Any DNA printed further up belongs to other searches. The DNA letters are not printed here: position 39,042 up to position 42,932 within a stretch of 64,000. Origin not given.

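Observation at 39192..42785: Island-borne Mrr-nuclease / SF2-helicase / 8xHA-repeat fusion: candidate novel single-gene defence (type-IV-like or abortive) system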

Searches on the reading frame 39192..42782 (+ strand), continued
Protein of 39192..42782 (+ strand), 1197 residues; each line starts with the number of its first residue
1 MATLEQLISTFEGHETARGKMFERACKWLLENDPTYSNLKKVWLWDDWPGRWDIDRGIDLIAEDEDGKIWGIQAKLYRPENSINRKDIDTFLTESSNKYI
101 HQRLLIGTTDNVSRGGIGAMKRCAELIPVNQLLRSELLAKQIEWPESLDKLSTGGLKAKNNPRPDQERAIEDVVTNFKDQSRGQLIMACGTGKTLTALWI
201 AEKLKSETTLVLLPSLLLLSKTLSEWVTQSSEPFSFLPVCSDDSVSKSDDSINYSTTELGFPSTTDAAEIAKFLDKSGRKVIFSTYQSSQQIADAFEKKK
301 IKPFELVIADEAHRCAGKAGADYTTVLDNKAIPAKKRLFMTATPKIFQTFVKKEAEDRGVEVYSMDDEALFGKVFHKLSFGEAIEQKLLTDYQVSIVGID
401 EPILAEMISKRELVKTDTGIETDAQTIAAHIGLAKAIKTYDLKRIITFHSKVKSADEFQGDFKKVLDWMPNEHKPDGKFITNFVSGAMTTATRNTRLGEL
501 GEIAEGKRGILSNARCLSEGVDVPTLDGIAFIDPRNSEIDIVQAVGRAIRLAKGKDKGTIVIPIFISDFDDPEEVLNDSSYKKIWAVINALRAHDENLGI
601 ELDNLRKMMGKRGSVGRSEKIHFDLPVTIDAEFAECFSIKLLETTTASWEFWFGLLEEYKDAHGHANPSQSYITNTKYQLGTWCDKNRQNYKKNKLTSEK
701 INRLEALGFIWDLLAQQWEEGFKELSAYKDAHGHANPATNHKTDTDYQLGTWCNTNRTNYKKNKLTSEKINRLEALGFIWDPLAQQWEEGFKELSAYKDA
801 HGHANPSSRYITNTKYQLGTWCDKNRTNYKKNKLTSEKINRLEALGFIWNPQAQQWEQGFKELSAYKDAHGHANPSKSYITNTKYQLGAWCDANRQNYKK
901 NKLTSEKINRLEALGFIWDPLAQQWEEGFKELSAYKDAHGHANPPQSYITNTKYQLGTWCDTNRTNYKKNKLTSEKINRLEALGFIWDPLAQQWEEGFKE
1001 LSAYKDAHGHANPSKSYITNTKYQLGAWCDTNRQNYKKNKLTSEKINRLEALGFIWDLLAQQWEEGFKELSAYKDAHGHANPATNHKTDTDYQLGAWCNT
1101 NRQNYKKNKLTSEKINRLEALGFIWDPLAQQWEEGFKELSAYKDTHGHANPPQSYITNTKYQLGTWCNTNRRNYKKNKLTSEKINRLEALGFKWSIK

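Call 46: find_encoding_contigs(protein=P0018, flank=10000, max_places=2)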
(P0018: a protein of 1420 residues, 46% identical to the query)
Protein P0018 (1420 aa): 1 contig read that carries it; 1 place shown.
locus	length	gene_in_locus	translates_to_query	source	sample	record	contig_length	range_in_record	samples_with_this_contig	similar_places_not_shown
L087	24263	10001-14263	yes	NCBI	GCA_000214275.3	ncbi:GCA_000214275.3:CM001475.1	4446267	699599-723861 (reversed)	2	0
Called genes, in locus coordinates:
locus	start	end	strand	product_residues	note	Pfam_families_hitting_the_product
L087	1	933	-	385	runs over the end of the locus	PF09673:TrbC_Ftype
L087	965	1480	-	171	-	PF10502:Peptidase_S26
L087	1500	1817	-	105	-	-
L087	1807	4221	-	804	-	PF11130:TraC_F_IV, PF19044:P-loop_TraG, PF12846:AAA_10, PF19044:P-loop_TraG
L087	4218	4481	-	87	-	PF14239:RRXRR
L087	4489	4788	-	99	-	-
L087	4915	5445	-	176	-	PF09676:TraV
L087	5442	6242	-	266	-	PF10411:DsbC_N, PF13098:Thioredoxin_2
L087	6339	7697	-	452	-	PF03743:TrbI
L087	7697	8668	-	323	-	PF23536:TraK_C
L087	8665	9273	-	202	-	PF05309:TraE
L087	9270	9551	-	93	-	PF07178:TraL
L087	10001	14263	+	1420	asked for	PF04471:Mrr_cat (weak), PF13156:Mrr_cat_2, PF00270:DEAD (weak), PF04851:ResIII, PF00271:Helicase_C (weak), PF03457:HA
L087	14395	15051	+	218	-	-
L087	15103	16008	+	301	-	PF14280:DUF4365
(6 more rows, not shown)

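Call 47: find_encoding_contigs(protein=P0020, flank=10000, max_places=3)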
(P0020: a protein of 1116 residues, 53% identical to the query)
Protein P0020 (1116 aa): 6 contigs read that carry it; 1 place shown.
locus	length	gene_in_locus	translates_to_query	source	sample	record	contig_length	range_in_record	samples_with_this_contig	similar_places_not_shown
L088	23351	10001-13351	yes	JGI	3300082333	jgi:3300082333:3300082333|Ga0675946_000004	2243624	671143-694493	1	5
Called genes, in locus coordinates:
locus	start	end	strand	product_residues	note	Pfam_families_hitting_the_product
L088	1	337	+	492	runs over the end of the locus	PF00361:Proton_antipo_M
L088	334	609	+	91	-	-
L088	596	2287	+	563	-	PF00361:Proton_antipo_M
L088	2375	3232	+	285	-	PF01163:RIO1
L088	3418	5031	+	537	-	PF00005:ABC_tran, PF02463:SMC_N (faint), PF13175:AAA_15 (faint), PF13476:AAA_23 (faint), PF13555:AAA_29 (faint), PF13304:AAA_21 (faint), PF12848:ABC_tran_Xtn, PF00005:ABC_tran, +1 more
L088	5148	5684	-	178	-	PF01451:LMWPc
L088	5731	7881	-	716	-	PF09335:VTT_dom, PF01266:DAO (faint), PF07992:Pyr_redox_2, PF13738:Pyr_redox_3 (faint), PF00070:Pyr_redox, PF02852:Pyr_redox_dim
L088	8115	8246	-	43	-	-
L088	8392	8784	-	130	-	PF01272:GreA_GreB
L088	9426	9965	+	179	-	-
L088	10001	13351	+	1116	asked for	PF04471:Mrr_cat (weak), PF13156:Mrr_cat_2, PF00270:DEAD, PF04851:ResIII, PF18766:SWI2_SNF2 (weak), PF00271:Helicase_C (weak), PF03457:HA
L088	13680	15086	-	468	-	PF13481:AAA_25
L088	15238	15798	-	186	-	PF00239:Resolvase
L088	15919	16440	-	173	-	PF08238:Sel1 (weak)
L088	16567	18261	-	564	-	PF00589:Phage_integrase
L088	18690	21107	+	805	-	PF08206:OB_RNB, PF17876:CSD2, PF00773:RNB, PF00575:S1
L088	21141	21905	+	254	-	PF08032:SpoU_sub_bind, PF00588:SpoU_methylase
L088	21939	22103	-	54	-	PF11216:DUF3012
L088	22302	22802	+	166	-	PF01250:Ribosomal_S6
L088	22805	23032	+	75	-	PF01084:Ribosomal_S18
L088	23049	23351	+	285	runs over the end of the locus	-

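Call 48: find_encoding_contigs(protein=P0003, flank=10000, max_places=2)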
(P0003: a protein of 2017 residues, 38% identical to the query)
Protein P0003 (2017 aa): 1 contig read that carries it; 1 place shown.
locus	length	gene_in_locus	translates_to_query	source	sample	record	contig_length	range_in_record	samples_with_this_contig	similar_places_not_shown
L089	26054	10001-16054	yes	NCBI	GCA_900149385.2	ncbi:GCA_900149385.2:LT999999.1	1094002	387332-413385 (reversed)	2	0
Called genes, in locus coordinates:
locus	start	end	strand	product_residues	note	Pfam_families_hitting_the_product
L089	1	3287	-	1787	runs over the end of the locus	PF00005:ABC_tran (faint), PF02463:SMC_N (faint), PF03193:RsgA_GTPase (faint), PF13175:AAA_15 (faint), PF13191:AAA_16 (faint), PF13476:AAA_23 (faint), PF17760:UvrA_inter, PF17755:UvrA_DNA-bind, +4 more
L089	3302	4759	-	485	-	PF00224:PK, PF02887:PK_C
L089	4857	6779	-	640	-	PF13292:DXP_synthase_N, PF02779:Transket_pyr, PF02780:Transketolase_C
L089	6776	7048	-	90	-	-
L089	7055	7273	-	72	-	PF02609:Exonuc_VII_S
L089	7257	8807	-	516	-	PF13742:tRNA_anti_2, PF01336:tRNA_anti-codon, PF02601:Exonuc_VII_L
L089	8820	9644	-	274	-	PF00121:TIM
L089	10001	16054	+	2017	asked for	PF13156:Mrr_cat_2, PF00270:DEAD, PF04851:ResIII, PF00271:Helicase_C, PF03457:HA, PF14031:D-ser_dehydrat (faint), PF03457:HA, PF03457:HA, +2 more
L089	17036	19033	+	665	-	PF05095:DUF687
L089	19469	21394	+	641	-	PF05095:DUF687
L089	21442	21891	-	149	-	PF02657:SufE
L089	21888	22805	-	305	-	-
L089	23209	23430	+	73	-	PF01176:eIF-1a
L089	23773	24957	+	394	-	PF00009:GTP_EFTU, PF03144:GTP_EFTU_D2, PF03143:GTP_EFTU_D3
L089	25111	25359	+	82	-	PF00584:SecE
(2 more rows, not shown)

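Call 49: find_encoding_contigs(protein=P0033, flank=10000, max_places=3)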
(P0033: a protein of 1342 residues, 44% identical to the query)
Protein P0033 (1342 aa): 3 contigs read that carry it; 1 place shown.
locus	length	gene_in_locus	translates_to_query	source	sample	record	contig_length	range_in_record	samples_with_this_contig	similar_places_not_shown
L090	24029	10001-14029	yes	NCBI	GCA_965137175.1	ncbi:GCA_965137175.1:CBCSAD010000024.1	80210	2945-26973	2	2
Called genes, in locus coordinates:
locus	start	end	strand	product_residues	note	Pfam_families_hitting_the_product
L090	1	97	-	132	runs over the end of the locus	PF01381:HTH_3, PF13413:HTH_25 (weak), PF13560:HTH_31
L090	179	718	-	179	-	-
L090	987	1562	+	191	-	-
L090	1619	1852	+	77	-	-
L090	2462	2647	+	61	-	PF12728:HTH_17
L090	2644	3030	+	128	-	PF10888:DUF2742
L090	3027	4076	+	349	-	PF13481:AAA_25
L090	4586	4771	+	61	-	-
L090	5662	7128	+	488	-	-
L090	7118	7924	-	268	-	-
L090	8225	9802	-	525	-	PF00078:RVT_1 (weak)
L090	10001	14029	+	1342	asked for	PF13156:Mrr_cat_2, PF00270:DEAD, PF04851:ResIII, PF00271:Helicase_C (weak), PF03457:HA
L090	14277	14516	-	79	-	-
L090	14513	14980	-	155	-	-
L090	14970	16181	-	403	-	-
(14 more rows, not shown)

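Call 50: find_encoding_contigs(protein=P0107, flank=10000, max_places=2)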
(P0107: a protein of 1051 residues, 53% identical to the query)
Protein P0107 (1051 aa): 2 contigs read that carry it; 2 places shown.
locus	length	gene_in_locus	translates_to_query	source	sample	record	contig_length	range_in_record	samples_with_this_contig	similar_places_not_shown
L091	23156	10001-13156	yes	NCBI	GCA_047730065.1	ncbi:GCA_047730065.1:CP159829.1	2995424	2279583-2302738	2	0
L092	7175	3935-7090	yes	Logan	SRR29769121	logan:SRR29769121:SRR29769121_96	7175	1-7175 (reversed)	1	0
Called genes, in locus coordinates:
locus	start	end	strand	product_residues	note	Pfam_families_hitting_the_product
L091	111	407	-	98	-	-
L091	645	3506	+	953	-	PF00515:TPR_1, PF07719:TPR_2, PF13414:TPR_11, PF13424:TPR_12, PF13432:TPR_16, PF00515:TPR_1, PF13424:TPR_12, PF00515:TPR_1, +47 more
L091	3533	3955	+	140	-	-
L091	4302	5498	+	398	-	PF20172:DUF6538, PF00589:Phage_integrase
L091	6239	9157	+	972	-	PF02493:MORN, PF13365:Trypsin_2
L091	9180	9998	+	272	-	PF22945:LEM-3_GIY-YIG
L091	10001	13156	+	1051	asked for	PF04471:Mrr_cat (weak), PF13156:Mrr_cat_2, PF00270:DEAD, PF04851:ResIII, PF00271:Helicase_C, PF03457:HA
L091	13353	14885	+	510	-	-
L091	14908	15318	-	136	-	-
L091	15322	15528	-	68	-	-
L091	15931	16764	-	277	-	PF08238:Sel1 (weak)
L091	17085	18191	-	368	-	PF00353:HemolysinCabind, PF13946:DUF4214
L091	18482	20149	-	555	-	PF23759:GBD_T9SS_assoc (faint), PF13946:DUF4214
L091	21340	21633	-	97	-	-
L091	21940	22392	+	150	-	-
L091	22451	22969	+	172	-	-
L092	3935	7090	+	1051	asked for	PF04471:Mrr_cat (weak), PF13156:Mrr_cat_2, PF00270:DEAD, PF04851:ResIII, PF00271:Helicase_C, PF03457:HA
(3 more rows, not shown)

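Call 51: search_protein_families(library=pfam, proteins=[L020:9923-13057:+, L022:1926-5252:+, L024:1411-4281:+, L025:2340-5336:+, L045:9950-13192:+, L059:9863-12583:+, L091:9180-9995:+, L088:9426-9962:+], max_evalue=0.001)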
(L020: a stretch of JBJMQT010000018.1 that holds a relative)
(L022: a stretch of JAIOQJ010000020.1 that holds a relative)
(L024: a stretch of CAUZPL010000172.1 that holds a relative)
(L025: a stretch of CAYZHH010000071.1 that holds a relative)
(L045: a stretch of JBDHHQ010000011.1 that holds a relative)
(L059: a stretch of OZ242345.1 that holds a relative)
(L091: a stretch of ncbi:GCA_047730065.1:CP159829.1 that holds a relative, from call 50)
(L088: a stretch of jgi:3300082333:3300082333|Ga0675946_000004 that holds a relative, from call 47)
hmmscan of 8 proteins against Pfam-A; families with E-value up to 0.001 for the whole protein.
L020:9923-13057:+ (1045 aa): 5 families
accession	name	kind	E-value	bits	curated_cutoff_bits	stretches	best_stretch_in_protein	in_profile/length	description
PF13156.12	Mrr_cat_2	-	6.4e-30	104.1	22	1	54-166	2-118/127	Restriction endonuclease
PF04851.21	ResIII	-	3.1e-24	86.2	22.5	1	179-366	2-163/164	Type III restriction enzyme, res subunit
PF00270.35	DEAD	-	1e-10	42.1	26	1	182-365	1-160/167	DEAD/DEAH box helicase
PF00271.37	Helicase_C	-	2.1e-07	31.6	23.5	1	505-577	40-109/110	Helicase conserved C-terminal domain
PF00176.29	SNF2-rel_dom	-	2.9e-05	23.7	24.9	1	196-365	13-163/290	SNF2-related domain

L022:1926-5252:+ (1109 aa): 5 families
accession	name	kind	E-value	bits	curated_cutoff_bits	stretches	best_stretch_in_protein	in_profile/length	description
PF13156.12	Mrr_cat_2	-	1e-30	106.7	22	1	42-155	1-118/127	Restriction endonuclease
PF04851.21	ResIII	-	3.7e-22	79.4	22.5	1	169-355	3-163/164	Type III restriction enzyme, res subunit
PF00270.35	DEAD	-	2.3e-10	40.9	26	1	171-355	1-161/167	DEAD/DEAH box helicase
PF00271.37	Helicase_C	-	3.9e-06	27.5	23.5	1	498-568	42-109/110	Helicase conserved C-terminal domain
PF04471.18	Mrr_cat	-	8.6e-05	23.1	21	1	66-143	32-107/115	Restriction endonuclease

L024:1411-4281:+ (957 aa): 4 families
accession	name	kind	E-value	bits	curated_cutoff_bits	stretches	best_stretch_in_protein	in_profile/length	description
PF13156.12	Mrr_cat_2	-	1.5e-28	99.7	22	1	50-162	2-117/127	Restriction endonuclease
PF04851.21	ResIII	-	2.4e-19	70.3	22.5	1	180-369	5-163/164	Type III restriction enzyme, res subunit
PF00270.35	DEAD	-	2.5e-09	37.5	26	1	180-369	1-161/167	DEAD/DEAH box helicase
PF00271.37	Helicase_C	-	4.7e-07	30.5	23.5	1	509-582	39-109/110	Helicase conserved C-terminal domain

L025:2340-5336:+ (999 aa): 6 families
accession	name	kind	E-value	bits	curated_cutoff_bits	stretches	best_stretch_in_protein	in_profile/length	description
PF13156.12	Mrr_cat_2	-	1.5e-28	99.6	22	1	10-121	3-118/127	Restriction endonuclease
PF04851.21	ResIII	-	1.1e-20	74.6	22.5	1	135-321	3-163/164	Type III restriction enzyme, res subunit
PF00270.35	DEAD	-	1.4e-09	38.3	26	1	137-321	1-161/167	DEAD/DEAH box helicase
PF00176.29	SNF2-rel_dom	-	2.2e-07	30.7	24.9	1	139-320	1-163/290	SNF2-related domain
PF00271.37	Helicase_C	-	3.6e-07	30.9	23.5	1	462-535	39-109/110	Helicase conserved C-terminal domain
PF04471.18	Mrr_cat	-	0.00065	20.2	21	0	31-107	31-105/115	Restriction endonuclease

L045:9950-13192:+ (1081 aa): 6 families
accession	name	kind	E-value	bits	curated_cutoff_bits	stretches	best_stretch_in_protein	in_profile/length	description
PF13156.12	Mrr_cat_2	-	1.3e-34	119.2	22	1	32-145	2-119/127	Restriction endonuclease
PF03457.19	HA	-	1.7e-29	102.3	28.4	2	1009-1069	3-63/64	Helicase associated domain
PF04851.21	ResIII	-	6.3e-19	68.9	22.5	1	159-344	2-163/164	Type III restriction enzyme, res subunit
PF00271.37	Helicase_C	-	3.8e-09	37.2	23.5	1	433-548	9-109/110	Helicase conserved C-terminal domain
PF04471.18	Mrr_cat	-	2.3e-08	34.6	21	1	54-138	31-113/115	Restriction endonuclease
PF00270.35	DEAD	-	3.3e-08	33.9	26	1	162-344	1-161/167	DEAD/DEAH box helicase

L059:9863-12583:+ (907 aa): 6 families
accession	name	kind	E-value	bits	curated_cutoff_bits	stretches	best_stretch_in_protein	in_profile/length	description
PF22240.1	ISP_coupler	-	4.5e-51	173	27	1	727-852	1-126/126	Type ISP restriction-modification enzyme, coupler domain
PF13156.12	Mrr_cat_2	-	1e-40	139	22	1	66-181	2-120/127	Restriction endonuclease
PF04851.21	ResIII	-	1.1e-28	100.6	22.5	1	192-388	2-163/164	Type III restriction enzyme, res subunit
PF00270.35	DEAD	-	1.2e-09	38.5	26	1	195-388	1-161/167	DEAD/DEAH box helicase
PF00271.37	Helicase_C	-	6.1e-09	36.6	23.5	1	512-610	19-109/110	Helicase conserved C-terminal domain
PF04471.18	Mrr_cat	-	7e-08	33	21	1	56-159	9-101/115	Restriction endonuclease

L091:9180-9995:+ (272 aa): 1 family
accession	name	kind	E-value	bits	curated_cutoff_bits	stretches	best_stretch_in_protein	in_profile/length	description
PF22945.2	LEM-3_GIY-YIG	-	3.8e-11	43.6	27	1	18-100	28-113/151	LEM-3-like GIY-YIG domain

L088:9426-9962:+ (179 aa): 0 families
